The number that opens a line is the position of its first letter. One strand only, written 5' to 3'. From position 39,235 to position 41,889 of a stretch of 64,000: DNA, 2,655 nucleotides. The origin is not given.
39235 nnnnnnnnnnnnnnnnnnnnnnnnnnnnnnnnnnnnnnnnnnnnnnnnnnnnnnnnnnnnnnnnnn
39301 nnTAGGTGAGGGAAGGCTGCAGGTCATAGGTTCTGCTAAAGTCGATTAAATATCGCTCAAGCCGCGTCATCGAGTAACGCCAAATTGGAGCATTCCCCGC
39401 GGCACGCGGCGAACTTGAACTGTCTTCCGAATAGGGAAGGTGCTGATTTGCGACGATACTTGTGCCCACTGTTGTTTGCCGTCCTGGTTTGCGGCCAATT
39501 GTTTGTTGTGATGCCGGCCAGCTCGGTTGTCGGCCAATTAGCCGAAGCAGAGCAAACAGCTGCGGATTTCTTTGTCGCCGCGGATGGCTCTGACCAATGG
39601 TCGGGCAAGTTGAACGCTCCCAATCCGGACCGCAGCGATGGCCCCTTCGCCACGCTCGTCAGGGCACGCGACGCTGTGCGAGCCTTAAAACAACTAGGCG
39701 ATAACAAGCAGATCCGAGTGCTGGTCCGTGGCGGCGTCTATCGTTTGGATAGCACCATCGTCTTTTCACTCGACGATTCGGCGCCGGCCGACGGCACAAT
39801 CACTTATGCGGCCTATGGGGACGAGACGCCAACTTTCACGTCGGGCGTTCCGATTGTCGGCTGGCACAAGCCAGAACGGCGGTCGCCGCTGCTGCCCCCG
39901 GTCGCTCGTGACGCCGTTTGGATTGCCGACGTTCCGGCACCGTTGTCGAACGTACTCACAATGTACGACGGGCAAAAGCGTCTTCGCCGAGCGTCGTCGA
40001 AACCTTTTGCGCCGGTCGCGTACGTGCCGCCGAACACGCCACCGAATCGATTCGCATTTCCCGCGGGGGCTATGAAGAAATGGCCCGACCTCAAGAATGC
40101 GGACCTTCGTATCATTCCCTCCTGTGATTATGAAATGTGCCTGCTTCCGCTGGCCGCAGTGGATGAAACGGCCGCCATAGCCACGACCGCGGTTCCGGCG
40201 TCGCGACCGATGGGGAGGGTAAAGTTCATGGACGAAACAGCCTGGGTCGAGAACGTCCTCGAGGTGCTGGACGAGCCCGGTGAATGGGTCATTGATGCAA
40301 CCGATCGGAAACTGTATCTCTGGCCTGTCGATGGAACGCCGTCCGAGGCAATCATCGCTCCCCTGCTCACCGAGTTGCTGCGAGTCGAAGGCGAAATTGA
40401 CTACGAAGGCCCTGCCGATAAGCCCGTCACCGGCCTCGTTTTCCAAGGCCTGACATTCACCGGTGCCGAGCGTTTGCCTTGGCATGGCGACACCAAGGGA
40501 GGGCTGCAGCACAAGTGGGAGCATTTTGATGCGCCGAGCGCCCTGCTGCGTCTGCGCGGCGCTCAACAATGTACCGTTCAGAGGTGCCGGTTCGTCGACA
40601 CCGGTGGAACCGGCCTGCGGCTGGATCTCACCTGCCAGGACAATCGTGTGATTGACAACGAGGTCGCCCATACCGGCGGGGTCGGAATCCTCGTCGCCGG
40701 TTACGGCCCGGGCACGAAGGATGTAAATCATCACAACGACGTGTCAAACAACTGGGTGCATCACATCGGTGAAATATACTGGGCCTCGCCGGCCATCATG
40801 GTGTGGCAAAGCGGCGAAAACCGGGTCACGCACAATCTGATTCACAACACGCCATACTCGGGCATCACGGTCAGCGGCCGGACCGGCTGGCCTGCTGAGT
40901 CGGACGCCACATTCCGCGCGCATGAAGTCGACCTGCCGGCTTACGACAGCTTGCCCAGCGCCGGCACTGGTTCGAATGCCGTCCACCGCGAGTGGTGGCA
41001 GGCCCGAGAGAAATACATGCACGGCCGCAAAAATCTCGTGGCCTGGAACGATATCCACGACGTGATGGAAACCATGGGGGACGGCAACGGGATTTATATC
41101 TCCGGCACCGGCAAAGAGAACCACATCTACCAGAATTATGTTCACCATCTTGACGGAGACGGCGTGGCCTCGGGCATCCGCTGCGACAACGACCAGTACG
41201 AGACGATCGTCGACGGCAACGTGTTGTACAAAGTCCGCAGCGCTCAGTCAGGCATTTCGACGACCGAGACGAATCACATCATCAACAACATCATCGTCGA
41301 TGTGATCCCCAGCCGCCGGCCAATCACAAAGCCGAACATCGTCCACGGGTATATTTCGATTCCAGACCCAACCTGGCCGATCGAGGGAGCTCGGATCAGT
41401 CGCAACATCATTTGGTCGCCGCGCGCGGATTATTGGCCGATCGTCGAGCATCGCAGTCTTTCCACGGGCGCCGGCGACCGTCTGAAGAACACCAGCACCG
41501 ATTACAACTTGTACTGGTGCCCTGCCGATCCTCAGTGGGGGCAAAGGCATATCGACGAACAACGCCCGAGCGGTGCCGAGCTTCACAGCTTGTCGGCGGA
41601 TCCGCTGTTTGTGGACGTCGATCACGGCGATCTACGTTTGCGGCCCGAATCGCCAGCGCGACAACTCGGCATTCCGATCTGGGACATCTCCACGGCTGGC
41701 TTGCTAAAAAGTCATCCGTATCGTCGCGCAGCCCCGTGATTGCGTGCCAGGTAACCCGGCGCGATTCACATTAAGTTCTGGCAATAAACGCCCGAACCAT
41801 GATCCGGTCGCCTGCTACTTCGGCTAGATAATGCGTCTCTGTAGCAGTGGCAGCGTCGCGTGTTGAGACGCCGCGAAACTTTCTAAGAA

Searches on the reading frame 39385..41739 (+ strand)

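Call 7: search_protein_families(library=pfam, proteins=[window:39385-41739:+])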
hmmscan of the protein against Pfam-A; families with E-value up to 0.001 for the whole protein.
window:39385-41739:+ (784 aa): 3 families
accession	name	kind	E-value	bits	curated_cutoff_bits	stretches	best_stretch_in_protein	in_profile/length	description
PF13229.12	Beta_helix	-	7.6e-11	42.3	25.9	1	390-500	51-148/158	Right handed beta helix region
PF05048.19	NosD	-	9.2e-07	28.9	23.6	1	389-496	64-156/212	Periplasmic copper-binding protein (NosD)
PF21231.2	GH141_M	-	8.8e-05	22.9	27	1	274-314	115-155/156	GH141 insertion domain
